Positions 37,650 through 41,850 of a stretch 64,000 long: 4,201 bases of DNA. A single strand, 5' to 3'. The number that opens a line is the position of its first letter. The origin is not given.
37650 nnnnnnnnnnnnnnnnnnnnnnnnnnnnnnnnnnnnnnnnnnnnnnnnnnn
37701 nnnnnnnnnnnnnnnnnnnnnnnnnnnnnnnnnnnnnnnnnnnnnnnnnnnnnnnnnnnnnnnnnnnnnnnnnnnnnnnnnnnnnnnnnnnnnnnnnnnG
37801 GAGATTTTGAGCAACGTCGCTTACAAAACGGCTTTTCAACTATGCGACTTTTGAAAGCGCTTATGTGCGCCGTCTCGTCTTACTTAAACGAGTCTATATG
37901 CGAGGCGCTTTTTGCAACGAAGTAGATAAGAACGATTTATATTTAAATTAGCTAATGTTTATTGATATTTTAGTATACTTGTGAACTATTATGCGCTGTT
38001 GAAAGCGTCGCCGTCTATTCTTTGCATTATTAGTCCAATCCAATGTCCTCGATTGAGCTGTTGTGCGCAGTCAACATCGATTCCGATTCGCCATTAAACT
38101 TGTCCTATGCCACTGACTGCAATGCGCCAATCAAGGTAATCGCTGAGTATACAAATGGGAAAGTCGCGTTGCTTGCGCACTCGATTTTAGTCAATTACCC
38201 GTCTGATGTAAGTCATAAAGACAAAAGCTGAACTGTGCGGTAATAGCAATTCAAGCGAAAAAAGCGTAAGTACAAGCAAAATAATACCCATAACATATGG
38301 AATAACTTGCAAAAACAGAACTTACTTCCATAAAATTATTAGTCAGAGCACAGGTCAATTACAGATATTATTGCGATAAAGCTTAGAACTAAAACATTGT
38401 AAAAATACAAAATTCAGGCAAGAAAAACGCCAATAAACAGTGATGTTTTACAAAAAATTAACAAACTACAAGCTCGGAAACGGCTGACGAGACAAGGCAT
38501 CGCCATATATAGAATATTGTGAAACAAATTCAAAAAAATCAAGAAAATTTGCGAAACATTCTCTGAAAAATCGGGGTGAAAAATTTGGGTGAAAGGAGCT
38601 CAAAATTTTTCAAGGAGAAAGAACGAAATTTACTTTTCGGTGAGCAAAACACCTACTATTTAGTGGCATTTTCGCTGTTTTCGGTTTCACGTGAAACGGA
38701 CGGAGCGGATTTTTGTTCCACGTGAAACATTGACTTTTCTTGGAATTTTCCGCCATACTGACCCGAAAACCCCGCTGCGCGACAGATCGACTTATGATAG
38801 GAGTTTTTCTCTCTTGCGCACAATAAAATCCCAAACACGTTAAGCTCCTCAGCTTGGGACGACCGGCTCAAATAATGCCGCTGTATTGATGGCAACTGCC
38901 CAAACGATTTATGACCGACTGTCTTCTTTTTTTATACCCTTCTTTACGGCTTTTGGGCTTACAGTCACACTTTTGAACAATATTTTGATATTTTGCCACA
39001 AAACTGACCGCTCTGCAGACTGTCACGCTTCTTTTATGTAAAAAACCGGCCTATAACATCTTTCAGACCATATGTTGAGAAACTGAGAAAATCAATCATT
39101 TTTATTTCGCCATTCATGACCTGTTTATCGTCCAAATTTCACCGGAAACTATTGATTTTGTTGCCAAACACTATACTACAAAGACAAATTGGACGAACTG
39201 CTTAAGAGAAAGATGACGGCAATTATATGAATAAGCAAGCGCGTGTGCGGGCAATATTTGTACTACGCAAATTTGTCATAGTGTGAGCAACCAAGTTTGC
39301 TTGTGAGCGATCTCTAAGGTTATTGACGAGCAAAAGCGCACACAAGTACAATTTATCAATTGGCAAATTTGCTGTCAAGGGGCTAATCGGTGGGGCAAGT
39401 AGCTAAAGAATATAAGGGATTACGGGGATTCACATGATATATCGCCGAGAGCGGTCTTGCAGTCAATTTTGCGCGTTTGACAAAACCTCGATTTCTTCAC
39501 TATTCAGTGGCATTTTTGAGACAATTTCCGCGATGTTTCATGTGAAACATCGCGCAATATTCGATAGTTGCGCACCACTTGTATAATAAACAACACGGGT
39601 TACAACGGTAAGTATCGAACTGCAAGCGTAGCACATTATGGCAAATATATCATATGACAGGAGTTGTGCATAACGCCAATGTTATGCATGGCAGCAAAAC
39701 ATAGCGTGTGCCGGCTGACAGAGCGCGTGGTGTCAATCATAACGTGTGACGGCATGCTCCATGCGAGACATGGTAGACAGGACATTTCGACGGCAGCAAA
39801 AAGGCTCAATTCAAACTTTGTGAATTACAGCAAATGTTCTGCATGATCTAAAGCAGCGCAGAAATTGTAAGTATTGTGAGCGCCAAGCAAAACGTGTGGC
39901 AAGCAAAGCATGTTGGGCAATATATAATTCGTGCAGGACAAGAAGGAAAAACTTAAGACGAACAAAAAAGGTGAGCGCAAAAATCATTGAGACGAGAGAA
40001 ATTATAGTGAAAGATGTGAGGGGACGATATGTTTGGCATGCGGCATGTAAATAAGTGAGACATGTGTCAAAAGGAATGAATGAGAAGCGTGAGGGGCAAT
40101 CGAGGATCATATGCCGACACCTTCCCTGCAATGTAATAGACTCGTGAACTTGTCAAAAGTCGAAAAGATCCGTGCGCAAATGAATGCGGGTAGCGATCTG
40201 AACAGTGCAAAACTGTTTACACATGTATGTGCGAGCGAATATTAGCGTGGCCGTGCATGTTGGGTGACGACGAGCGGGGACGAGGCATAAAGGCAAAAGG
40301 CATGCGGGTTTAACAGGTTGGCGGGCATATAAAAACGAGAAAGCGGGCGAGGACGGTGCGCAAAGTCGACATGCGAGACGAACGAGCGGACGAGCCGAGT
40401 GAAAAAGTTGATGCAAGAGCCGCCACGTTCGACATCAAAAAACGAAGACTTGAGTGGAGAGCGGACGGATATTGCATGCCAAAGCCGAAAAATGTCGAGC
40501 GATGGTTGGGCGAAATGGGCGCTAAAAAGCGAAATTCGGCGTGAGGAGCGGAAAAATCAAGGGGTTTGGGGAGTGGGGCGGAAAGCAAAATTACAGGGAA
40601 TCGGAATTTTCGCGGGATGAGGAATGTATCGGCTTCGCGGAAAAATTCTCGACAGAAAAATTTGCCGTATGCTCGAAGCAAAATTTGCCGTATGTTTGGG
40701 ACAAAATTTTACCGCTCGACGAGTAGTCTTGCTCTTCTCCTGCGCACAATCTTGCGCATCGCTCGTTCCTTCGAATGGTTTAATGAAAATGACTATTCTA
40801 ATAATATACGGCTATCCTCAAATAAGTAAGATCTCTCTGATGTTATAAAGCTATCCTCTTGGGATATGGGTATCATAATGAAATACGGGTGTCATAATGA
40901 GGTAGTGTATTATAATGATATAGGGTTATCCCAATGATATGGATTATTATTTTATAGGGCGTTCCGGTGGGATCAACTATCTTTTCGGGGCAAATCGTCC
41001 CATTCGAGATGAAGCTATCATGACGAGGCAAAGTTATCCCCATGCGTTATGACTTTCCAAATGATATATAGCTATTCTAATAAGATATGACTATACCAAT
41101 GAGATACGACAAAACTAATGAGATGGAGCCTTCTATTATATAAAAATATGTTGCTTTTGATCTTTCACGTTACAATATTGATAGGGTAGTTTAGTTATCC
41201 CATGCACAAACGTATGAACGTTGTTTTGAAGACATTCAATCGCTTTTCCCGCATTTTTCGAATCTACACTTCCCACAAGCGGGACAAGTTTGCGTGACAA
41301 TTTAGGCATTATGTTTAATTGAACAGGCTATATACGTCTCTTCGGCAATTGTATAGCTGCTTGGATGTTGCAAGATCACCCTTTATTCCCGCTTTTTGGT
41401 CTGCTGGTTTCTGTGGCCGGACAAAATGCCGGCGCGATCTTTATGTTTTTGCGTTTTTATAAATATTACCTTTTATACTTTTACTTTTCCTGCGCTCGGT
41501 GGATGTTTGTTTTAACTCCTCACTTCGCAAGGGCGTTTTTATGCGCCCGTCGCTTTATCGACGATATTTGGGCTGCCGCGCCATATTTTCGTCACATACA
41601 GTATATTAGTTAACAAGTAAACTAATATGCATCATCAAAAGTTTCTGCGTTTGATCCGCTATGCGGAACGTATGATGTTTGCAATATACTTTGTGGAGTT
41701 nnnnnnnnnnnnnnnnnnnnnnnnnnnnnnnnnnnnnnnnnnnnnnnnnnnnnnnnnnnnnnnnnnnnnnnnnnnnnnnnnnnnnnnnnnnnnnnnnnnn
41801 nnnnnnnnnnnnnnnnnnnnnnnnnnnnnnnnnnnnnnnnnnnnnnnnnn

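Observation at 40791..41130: Iteron- or centromere-like array of about 17 dyad units spaced 18-20 bp apart, with no partner gene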

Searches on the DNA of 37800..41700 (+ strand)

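Call 10: search_dna_similar(query=window:37800-41700:+, collection=plasmids, mode=distant)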
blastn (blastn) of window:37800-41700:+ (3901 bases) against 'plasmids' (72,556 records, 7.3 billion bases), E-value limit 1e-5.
No match.

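Call 71: search_dna_similar(query=window:40600-41700:+, collection=phages, mode=distant, max_evalue=0.01)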
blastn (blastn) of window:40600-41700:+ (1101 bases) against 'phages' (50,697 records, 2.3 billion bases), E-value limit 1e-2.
No match.

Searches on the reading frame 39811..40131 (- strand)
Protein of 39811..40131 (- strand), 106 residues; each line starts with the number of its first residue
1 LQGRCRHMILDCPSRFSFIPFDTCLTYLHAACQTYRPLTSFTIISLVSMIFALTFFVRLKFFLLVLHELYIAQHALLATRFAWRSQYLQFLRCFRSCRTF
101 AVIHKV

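Call 50: search_protein_families(library=pfam, proteins=[window:39811-40131:-], max_evalue=1)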
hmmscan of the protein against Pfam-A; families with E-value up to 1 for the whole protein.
window:39811-40131:- (106 aa): 0 families

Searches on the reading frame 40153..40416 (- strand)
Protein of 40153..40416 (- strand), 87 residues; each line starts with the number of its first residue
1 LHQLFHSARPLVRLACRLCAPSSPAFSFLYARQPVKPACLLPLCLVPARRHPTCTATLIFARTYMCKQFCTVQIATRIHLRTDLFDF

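Call 50: search_protein_families(library=pfam, proteins=[window:40153-40416:-], max_evalue=1)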
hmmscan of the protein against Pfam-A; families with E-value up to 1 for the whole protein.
window:40153-40416:- (87 aa): 1 family
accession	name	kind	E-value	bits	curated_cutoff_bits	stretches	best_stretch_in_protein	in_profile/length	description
PF19632.4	DUF6136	-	0.068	12.8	25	1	22-81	146-205/356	Family of unknown function (DUF6136)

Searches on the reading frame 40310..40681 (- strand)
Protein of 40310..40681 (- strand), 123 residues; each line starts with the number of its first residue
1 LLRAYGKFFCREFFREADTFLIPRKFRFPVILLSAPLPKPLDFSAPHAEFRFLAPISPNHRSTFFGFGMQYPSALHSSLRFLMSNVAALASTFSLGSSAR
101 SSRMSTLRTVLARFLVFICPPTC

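Call 9: search_protein_families(library=pfam, proteins=[window:40310-40681:-], max_evalue=0.01)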
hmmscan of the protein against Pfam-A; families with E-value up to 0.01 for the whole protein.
window:40310-40681:- (123 aa): 0 families

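Call 54: find_encoding_contigs(protein=window:40310-40681:-, flank=10000, max_places=10)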
Protein window:40310-40681:- (123 aa): no gene with exactly this product is on record in the collection.

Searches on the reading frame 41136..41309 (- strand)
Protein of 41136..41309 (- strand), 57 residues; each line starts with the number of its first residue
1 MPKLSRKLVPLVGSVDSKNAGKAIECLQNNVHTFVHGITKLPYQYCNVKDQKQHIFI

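Call 50: search_protein_families(library=pfam, proteins=[window:41136-41309:-], max_evalue=1)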
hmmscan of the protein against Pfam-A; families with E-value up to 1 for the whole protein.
window:41136-41309:- (57 aa): 1 family
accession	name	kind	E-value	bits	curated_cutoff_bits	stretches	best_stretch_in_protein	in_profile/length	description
PF07524.19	Bromo_TP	-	0.12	12.8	24.6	1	22-51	27-56/77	Bromodomain associated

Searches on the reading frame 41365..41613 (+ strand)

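Call 50: search_protein_families(library=pfam, proteins=[window:41365-41613:+], max_evalue=1)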
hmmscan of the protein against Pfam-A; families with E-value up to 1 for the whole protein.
window:41365-41613:+ (82 aa): 1 family
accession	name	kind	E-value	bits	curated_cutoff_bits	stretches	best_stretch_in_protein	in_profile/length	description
PF21419.2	RoxA-like_Cyt-c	-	0.06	13.4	26.7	1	65-75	7-17/39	RoxA-like, cytochrome c-like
